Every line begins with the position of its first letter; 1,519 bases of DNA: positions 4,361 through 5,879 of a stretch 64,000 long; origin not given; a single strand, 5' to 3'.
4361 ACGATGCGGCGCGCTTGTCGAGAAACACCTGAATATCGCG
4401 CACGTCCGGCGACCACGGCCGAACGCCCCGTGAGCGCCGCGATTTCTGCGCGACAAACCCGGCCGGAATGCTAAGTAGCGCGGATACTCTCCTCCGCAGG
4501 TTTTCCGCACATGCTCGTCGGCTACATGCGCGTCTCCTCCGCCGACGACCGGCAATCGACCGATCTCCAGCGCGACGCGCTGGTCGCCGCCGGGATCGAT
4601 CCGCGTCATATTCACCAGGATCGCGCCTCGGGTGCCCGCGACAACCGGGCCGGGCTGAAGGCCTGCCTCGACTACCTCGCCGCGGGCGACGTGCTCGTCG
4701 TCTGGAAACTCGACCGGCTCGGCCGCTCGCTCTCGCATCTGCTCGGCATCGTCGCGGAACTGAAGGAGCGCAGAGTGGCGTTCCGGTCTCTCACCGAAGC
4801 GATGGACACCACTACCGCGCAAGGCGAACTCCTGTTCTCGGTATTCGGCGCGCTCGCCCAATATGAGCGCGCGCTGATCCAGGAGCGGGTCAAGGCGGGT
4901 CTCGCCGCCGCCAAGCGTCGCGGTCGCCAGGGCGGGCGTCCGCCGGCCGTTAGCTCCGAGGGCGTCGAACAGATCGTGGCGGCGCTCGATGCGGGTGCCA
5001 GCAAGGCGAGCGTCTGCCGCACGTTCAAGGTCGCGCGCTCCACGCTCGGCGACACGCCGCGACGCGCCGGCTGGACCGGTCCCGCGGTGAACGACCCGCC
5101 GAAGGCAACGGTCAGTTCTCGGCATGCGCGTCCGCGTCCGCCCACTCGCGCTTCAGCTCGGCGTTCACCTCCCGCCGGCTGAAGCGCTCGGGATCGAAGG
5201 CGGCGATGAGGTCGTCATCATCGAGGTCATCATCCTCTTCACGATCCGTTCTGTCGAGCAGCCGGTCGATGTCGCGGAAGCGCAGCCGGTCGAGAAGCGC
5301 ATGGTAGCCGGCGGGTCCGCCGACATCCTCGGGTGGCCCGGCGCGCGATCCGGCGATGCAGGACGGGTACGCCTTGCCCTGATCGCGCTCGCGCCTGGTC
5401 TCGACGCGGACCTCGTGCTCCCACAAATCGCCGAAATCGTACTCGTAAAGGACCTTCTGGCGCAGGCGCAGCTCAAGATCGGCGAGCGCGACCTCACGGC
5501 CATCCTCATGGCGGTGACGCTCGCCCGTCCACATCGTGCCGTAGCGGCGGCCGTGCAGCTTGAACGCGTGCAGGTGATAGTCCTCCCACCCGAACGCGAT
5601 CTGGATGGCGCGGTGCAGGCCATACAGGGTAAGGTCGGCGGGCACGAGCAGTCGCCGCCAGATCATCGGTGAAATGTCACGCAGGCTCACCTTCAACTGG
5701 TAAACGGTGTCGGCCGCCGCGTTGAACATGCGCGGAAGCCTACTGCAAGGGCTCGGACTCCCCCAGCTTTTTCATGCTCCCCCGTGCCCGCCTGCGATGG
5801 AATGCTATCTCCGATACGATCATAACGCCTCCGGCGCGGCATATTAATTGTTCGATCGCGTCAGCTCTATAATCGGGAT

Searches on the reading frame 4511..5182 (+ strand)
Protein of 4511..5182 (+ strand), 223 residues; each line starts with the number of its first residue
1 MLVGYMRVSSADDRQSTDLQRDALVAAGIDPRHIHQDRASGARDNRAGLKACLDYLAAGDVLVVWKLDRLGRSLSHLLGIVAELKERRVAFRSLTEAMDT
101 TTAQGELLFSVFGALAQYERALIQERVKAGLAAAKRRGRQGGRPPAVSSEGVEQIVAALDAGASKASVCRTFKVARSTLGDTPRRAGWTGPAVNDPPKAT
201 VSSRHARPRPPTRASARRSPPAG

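Call 5: search_protein_families(library=ncbifam, proteins=[window:4511-5182:+])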
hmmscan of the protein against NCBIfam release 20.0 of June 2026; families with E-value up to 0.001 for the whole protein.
window:4511-5182:+ (223 aa): 7 families
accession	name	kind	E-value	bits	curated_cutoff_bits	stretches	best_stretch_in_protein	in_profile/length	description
NF041201.1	recomb_XisF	equivalog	2.3e-23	82.9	375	1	3-145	2-147/465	fdxN element excision recombinase XisF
NF009949.0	PRK13413.1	equivalog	1e-14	54.7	272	1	1-180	1-190/203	master DNA invertase Mpi family serine-type recombinase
NF047347.1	SCCmet_CcrC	equivalog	1.1e-14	53.9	900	1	44-139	57-154/558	cassette chromosome recombinase CcrC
NF047343.1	SCCmet_CcrB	equivalog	1.3e-12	47.2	900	1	35-139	49-156/542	cassette chromosome recombinase CcrB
NF047344.1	SCCmet_CcrA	equivalog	6.8e-08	32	700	1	3-139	5-147/442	cassette chromosome recombinase CcrA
NF049883.1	resolv_YneB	equivalog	1.4e-06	27.9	175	1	4-138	4-146/211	YneB family resolvase-like protein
NF033518.0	transpos_IS607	equivalog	1.3e-05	24.8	110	1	3-89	57-149/187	IS607 family transposase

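Call 6: search_protein_families(library=pfam, proteins=[window:4511-5182:+])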
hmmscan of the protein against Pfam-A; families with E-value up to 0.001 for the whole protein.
window:4511-5182:+ (223 aa): 2 families
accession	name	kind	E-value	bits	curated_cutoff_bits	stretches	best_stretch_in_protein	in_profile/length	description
PF00239.26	Resolvase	-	5.3e-43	147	23.3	1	3-139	2-144/145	Resolvase, N terminal domain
PF02796.21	HTH_7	-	8.2e-07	29.5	23.8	1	142-179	1-38/45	Helix-turn-helix domain of resolvase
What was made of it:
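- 4511..5182 (+): Small serine recombinase (TnpR-like). Homology to TnpR runs to about 5077. The ORF then reads on, overlapping the convergent PRiA4_ORF3 gene. Pfam Resolvase 147 bits plus HTH_7 (call 6).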

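Call 9: find_encoding_contigs(protein=window:4511-5182:+, flank=3000, max_places=10)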
Protein window:4511-5182:+ (223 aa): no gene with exactly this product is on record in the collection.

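Call 31: find_homologous_proteins(query=window:4511-5074:+, max_evalue=1e-40)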
Query seq(188 aa) (188 aa): 5282 proteins with E <= 1e-40 among 8000 candidates; the best 120 are listed.
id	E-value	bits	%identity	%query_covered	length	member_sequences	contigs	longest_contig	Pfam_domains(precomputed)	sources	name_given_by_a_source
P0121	6.7e-108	376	98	100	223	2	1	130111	PF00239.27,PF02796.22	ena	-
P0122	2.4e-93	329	84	100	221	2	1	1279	PF00239.27,PF02796.22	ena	-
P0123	2.8e-91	322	81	100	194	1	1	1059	PF00239.27,PF02796.22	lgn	-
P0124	4.4e-91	321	82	100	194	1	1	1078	PF00239.27,PF02796.22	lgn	-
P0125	4.9e-91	321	81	100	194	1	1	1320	PF00239.27,PF02796.22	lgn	-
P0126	9.8e-91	320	81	100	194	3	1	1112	PF00239.27,PF02796.22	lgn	-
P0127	1.1e-90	320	81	100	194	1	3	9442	PF00239.27,PF02796.22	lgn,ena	-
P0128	4.7e-90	318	80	100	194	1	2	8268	PF00239.27,PF02796.22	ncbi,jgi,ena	-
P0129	4.8e-90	318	81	100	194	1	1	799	PF00239.27,PF02796.22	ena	-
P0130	1.5e-89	316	80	100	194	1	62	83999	PF00239.27,PF02796.22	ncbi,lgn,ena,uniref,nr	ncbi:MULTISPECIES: recombinase family protein [Sphingomonadales]|uniref:recombinase family protein n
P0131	1.5e-89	316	80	100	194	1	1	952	PF00239.27,PF02796.22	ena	-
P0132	1.7e-89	316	80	100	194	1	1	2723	PF00239.27,PF02796.22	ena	-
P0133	1.9e-89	316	80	100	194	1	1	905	PF00239.27,PF02796.22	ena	-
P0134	1.9e-89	316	81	100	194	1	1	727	PF00239.27,PF02796.22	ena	-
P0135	2.3e-89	316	80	100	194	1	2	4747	PF00239.27,PF02796.22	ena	-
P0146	1.0e-88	314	79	100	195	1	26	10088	PF00239.27,PF02796.22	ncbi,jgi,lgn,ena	jgi:DNA invertase Pin-like site-specific DNA recombinase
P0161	8.2e-88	311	78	100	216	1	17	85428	PF00239.27,PF02796.22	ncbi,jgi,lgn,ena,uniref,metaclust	ncbi:recombinase family protein (plasmid) [Methylobacterium fujisawaense]|jgi:DNA invertase Pin-like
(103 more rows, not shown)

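Call 32: find_encoding_contigs(protein=P0121, flank=6000, max_places=4)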
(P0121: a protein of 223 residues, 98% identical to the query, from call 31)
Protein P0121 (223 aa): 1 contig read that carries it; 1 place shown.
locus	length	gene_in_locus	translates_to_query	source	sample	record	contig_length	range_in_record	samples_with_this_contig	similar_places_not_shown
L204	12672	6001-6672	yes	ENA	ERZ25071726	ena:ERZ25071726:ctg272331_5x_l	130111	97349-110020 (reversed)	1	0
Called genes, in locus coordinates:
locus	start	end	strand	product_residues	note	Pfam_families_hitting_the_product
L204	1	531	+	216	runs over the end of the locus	PF09951:Imm33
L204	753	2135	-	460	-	PF01433:Peptidase_M1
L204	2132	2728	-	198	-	PF00239:Resolvase, PF02796:HTH_7 (weak)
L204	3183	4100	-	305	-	PF05621:TniB, PF13401:AAA_22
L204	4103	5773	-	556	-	PF09299:Mu-transpos_C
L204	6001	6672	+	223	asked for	PF00239:Resolvase, PF02796:HTH_7 (weak)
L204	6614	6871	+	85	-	-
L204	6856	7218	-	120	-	PF07929:PRiA4_ORF3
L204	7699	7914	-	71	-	PF13610:DDE_Tnp_IS240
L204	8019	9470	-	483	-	PF10091:Glycoamylase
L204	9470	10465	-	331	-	PF00356:LacI, PF00532:Peripla_BP_1, PF13407:Peripla_BP_4, PF13377:Peripla_BP_3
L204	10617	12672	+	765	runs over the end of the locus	PF00933:Glyco_hydro_3, PF01915:Glyco_hydro_3_C, PF14310:Fn3-like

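Call 33: find_encoding_contigs(protein=P0130, flank=2500, max_places=10)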
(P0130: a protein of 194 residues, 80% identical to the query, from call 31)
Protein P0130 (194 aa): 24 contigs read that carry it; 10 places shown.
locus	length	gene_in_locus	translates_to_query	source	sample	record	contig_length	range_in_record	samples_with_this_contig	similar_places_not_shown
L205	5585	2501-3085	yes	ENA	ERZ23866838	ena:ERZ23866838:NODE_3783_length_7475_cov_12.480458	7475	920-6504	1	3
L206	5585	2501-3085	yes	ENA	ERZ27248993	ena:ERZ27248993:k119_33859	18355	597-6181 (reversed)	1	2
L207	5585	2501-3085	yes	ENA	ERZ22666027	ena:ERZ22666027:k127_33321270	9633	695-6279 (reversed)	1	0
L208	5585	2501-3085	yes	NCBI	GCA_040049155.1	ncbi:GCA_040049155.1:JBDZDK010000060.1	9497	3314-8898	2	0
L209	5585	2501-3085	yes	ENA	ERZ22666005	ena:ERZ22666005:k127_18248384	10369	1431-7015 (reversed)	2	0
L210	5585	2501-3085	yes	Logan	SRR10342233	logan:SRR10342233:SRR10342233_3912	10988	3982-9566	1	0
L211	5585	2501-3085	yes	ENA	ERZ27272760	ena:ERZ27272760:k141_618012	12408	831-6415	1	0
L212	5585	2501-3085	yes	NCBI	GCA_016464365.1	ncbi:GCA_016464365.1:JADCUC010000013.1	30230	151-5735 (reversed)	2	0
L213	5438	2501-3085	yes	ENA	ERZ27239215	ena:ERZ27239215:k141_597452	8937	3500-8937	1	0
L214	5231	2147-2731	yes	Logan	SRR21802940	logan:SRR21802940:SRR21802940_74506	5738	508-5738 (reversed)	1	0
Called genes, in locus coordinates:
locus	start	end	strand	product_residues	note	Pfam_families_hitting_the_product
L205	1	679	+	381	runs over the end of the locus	PF25990:Beta-barrel_YknX (faint), PF00364:Biotin_lipoyl (faint), PF25917:BSH_RND, PF25919:BSH_CusB (weak), PF25954:Beta-barrel_RND_2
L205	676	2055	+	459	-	PF02321:OEP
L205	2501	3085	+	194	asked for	PF00239:Resolvase, PF02796:HTH_7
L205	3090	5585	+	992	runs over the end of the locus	PF13700:DUF4158, PF01526:DDE_Tnp_Tn3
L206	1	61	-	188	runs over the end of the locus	PF06475:Glycolipid_bind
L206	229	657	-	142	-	PF00903:Glyoxalase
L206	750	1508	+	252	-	PF08279:HTH_11, PF13280:WYL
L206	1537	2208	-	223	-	PF13302:Acetyltransf_3, PF00583:Acetyltransf_1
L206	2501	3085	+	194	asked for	PF00239:Resolvase, PF02796:HTH_7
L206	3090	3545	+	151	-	PF13700:DUF4158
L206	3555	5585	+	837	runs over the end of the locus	PF01526:DDE_Tnp_Tn3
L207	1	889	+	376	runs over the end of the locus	PF12698:ABC2_membrane_3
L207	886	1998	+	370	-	PF12698:ABC2_membrane_3, PF01061:ABC2_membrane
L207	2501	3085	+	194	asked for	PF00239:Resolvase, PF02796:HTH_7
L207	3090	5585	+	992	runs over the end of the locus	PF13700:DUF4158, PF01526:DDE_Tnp_Tn3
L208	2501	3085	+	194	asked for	PF00239:Resolvase, PF02796:HTH_7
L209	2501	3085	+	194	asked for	PF00239:Resolvase, PF02796:HTH_7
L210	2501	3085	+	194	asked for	PF00239:Resolvase, PF02796:HTH_7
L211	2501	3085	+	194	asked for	PF00239:Resolvase, PF02796:HTH_7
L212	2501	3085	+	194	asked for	PF00239:Resolvase, PF02796:HTH_7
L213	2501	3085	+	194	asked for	PF00239:Resolvase, PF02796:HTH_7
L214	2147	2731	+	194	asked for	PF00239:Resolvase, PF02796:HTH_7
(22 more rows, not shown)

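Call 39: find_encoding_contigs(protein=P0146, flank=1500, max_places=10)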
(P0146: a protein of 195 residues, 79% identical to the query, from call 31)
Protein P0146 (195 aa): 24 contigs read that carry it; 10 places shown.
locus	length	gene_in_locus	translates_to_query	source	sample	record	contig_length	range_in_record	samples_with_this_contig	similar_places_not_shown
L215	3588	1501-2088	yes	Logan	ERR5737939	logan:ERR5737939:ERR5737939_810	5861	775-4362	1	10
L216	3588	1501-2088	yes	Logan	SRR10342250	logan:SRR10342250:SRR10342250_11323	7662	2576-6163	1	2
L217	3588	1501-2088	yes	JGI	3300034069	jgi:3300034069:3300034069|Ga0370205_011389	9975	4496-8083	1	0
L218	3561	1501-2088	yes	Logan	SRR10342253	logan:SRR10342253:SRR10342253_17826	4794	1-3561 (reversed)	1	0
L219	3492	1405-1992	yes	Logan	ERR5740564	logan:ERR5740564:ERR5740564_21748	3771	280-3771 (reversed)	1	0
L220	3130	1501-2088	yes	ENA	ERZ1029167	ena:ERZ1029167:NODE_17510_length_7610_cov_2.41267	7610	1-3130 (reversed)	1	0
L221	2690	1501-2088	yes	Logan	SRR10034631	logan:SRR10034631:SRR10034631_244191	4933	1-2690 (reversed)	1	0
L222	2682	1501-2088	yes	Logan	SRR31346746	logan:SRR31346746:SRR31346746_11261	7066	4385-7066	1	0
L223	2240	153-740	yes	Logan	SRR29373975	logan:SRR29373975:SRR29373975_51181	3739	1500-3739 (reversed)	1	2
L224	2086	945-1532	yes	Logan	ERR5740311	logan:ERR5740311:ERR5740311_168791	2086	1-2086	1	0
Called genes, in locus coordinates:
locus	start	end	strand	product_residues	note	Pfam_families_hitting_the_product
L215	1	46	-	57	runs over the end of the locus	-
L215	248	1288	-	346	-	PF16289:PIN_12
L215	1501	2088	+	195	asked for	PF00239:Resolvase, PF02796:HTH_7 (weak)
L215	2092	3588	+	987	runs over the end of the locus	PF13700:DUF4158, PF01526:DDE_Tnp_Tn3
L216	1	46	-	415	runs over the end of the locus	PF04235:DUF418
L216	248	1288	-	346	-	PF16289:PIN_12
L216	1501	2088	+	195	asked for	PF00239:Resolvase, PF02796:HTH_7 (weak)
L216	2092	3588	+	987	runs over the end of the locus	PF13700:DUF4158, PF01526:DDE_Tnp_Tn3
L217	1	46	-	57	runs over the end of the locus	-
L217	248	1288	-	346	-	PF16289:PIN_12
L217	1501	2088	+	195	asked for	PF00239:Resolvase, PF02796:HTH_7 (weak)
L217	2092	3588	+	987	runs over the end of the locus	PF13700:DUF4158, PF01526:DDE_Tnp_Tn3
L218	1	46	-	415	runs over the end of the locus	PF04235:DUF418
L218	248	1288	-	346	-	PF16289:PIN_12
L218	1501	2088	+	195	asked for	PF00239:Resolvase, PF02796:HTH_7 (weak)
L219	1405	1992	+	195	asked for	PF00239:Resolvase, PF02796:HTH_7 (weak)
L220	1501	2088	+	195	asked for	PF00239:Resolvase, PF02796:HTH_7 (weak)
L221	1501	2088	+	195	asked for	PF00239:Resolvase, PF02796:HTH_7 (weak)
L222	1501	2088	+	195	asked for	PF00239:Resolvase, PF02796:HTH_7 (weak)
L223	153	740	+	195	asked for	PF00239:Resolvase, PF02796:HTH_7 (weak)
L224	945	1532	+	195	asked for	PF00239:Resolvase, PF02796:HTH_7 (weak)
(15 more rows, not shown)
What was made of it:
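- TnpR homologues 78-81% identical lie directly upstream of Tn3-family tnpA (calls 31, 33, 39).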

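Call 40: find_encoding_contigs(protein=P0161, flank=1500, max_places=10)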
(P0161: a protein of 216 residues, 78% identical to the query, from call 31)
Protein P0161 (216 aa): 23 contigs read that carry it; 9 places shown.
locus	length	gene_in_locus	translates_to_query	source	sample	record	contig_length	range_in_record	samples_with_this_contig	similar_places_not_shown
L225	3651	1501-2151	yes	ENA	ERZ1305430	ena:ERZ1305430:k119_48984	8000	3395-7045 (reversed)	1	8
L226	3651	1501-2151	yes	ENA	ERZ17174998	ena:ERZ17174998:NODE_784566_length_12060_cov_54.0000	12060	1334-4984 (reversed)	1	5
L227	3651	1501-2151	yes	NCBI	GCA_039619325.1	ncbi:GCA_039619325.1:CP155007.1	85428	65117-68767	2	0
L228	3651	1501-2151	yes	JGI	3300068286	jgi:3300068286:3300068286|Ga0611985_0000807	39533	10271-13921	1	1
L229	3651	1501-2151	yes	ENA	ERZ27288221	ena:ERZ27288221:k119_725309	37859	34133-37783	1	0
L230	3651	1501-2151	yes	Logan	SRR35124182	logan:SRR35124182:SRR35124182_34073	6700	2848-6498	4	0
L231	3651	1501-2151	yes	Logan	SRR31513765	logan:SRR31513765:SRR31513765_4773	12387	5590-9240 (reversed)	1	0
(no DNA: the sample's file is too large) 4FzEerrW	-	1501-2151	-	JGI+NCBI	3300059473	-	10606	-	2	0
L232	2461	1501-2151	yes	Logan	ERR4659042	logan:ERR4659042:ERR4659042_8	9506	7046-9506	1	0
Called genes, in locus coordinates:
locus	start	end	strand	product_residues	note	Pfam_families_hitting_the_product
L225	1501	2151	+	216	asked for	PF00239:Resolvase, PF02796:HTH_7 (faint)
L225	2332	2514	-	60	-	-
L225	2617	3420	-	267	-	PF01464:SLT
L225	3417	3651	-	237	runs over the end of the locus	PF03713:DUF305 (weak), PF11604:CusF_Ec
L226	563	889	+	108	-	-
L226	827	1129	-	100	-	-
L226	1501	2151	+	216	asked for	PF00239:Resolvase, PF02796:HTH_7 (faint)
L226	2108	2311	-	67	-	-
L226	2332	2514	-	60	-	-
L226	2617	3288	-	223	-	PF01464:SLT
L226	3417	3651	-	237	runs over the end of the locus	PF03713:DUF305 (weak), PF11604:CusF_Ec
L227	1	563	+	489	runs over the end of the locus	PF13384:HTH_23 (weak), PF00665:rve, PF09299:Mu-transpos_C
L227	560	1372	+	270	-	PF13401:AAA_22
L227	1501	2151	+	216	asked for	PF00239:Resolvase, PF02796:HTH_7 (faint)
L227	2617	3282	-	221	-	PF01464:SLT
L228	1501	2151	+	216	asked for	PF00239:Resolvase, PF02796:HTH_7 (faint)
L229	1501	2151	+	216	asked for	PF00239:Resolvase, PF02796:HTH_7 (faint)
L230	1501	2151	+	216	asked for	PF00239:Resolvase, PF02796:HTH_7 (faint)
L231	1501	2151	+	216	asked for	PF00239:Resolvase, PF02796:HTH_7 (faint)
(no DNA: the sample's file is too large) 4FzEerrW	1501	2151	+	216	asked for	PF00239:Resolvase, PF02796:HTH_7 (faint)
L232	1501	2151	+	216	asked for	PF00239:Resolvase, PF02796:HTH_7 (faint)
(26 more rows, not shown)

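Call 62: find_encoding_contigs(protein=P0122, flank=1500, max_places=4)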
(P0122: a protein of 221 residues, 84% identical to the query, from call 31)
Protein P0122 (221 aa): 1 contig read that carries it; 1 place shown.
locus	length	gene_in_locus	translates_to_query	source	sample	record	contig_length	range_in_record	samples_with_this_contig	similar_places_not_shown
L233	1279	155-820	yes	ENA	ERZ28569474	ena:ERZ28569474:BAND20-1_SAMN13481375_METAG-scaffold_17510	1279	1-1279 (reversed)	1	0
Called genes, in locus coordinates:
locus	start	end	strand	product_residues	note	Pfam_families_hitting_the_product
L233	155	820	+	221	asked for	PF00239:Resolvase, PF02796:HTH_7 (weak)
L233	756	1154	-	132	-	PF07929:PRiA4_ORF3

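Call 69: search_solved_structures(query=window:4511-5074:+, max_evalue=0.00001)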
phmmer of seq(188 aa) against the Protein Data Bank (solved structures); distinct sequences matched with E-value up to 0.00001: 18.
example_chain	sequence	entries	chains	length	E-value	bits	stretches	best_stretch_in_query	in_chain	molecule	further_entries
4m6f_A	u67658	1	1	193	2.5e-49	170.7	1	1-180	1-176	DNA-invertase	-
3uj3_X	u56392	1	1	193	7.9e-49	169.1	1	1-180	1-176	DNA-invertase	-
2gm4_A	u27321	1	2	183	1.3e-23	87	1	2-179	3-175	Transposon gamma-delta resolvase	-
1gdt_A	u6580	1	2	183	7.2e-22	81.3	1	2-179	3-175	PROTEIN (GAMMA DELTA RESOLVASE)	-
5cy1_A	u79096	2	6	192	1e-21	80.8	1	2-179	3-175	Transposon Tn3 resolvase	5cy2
1zr2_A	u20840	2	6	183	2.4e-21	79.6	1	2-179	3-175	Transposon gamma-delta resolvase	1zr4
1gdr_A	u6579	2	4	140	5.8e-19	71.8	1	2-138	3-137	GAMMA DELTA-RESOLVASE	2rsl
2gm5_A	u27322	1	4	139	6.1e-18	68.5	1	2-134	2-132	Transposon gamma-delta resolvase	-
1ght_A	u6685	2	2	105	3e-13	53.3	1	2-103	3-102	TRANSPOSON GAMMA-DELTA RESOLVASE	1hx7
2r0q_C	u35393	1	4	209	1e-09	41.8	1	1-150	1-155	Putative transposon Tn552 DNA-invertase bin3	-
3bvp_A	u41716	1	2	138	6.2e-09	39.2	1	28-122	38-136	TP901-1 Integrase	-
5c35_A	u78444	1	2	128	4.7e-08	36.4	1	1-95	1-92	Recombinase Sin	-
5c32_B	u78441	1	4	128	2.1e-07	34.2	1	1-96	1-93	Putative transposon Tn552 DNA-invertase bin3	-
5c34_B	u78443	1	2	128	2.3e-07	34.1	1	1-95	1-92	Putative transposon Tn552 DNA-invertase bin3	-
5c31_A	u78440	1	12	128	3.1e-07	33.7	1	1-94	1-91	Sin, putative plasmid resolvase dimer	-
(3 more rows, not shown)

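Call 70: search_solved_structures(query=window:4511-5074:+, max_evalue=1e-20, show_alignments=3)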
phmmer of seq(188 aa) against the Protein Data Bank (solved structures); distinct sequences matched with E-value up to 1e-20: 6.
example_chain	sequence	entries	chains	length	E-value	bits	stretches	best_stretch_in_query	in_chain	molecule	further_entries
4m6f_A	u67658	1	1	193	2.5e-49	170.7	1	1-180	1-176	DNA-invertase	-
3uj3_X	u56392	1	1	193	7.9e-49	169.1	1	1-180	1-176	DNA-invertase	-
2gm4_A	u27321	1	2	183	1.3e-23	87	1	2-179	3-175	Transposon gamma-delta resolvase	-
1gdt_A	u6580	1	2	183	7.2e-22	81.3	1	2-179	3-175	PROTEIN (GAMMA DELTA RESOLVASE)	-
5cy1_A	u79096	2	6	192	1e-21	80.8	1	2-179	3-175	Transposon Tn3 resolvase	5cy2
1zr2_A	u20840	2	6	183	2.4e-21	79.6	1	2-179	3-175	Transposon gamma-delta resolvase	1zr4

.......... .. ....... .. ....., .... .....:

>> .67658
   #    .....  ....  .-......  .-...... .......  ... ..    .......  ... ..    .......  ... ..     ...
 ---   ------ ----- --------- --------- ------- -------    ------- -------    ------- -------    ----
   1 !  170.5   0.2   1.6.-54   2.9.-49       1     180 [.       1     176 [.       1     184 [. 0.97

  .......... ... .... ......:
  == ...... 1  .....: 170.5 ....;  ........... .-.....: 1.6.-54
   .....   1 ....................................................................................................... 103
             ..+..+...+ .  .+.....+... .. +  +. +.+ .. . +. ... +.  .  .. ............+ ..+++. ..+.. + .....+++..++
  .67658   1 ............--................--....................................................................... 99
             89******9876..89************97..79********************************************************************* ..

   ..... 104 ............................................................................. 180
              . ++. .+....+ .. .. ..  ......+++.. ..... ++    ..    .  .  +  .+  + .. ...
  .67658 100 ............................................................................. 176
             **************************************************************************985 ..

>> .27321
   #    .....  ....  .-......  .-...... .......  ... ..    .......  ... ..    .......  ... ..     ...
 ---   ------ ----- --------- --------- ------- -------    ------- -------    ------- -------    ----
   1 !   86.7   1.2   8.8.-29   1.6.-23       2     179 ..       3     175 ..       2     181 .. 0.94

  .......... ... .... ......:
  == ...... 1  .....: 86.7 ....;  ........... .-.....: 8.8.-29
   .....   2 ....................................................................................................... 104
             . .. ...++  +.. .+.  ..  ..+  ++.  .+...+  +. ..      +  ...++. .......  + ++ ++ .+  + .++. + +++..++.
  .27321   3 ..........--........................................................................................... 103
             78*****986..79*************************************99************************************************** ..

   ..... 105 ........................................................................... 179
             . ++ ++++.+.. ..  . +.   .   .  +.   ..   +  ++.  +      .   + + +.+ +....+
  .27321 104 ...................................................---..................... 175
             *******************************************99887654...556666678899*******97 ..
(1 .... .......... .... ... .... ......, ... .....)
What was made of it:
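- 4511..5182 (+): Gin invertase scores 170.7 bits and gamma-delta resolvase 87 bits (calls 69, 70).
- On Hin/Gin-type DNA inversion system: Closer to Gin than to gamma-delta resolvase (calls 69, 70), but the NCBIfam invertase model is far below its cut-off (54.7 against 272, call 5), and the nearest homologues are transposon TnpR proteins.
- Closest known: Hin/Gin DNA invertases with hix/gix sites. Same: The recombinase aligns with Gin over 176 residues, at roughly half identical positions and 170.7 bits, and includes the GGRPP arm (call 70).
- The recombinase is closer in sequence to Gin invertase (170.7 bits) than to gamma-delta resolvase (87 bits) (calls 69, 70).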

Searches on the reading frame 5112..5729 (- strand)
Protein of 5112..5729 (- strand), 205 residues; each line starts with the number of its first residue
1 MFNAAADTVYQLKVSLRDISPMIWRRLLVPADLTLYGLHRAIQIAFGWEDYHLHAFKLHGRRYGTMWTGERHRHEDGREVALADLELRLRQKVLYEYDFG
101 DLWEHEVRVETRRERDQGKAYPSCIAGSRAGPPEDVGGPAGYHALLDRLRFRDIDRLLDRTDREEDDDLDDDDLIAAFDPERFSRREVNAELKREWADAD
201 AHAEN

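Call 5: search_protein_families(library=ncbifam, proteins=[window:5112-5729:-])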
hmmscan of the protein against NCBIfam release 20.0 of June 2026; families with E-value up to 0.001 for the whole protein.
window:5112-5729:- (205 aa): 0 families

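Call 6: search_protein_families(library=pfam, proteins=[window:5112-5729:-])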
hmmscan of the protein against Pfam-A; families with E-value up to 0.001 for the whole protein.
window:5112-5729:- (205 aa): 1 family
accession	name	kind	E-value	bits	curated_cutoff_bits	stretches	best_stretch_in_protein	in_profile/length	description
PF07929.16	PRiA4_ORF3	-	4.8e-52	176.6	26.6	1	9-186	2-172/173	Plasmid pRiA4b ORF-3-like protein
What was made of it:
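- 5112..5729 (-): PRiA4_ORF3-like accessory gene of the element. Pfam PF07929, 176.6 bits (call 6).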
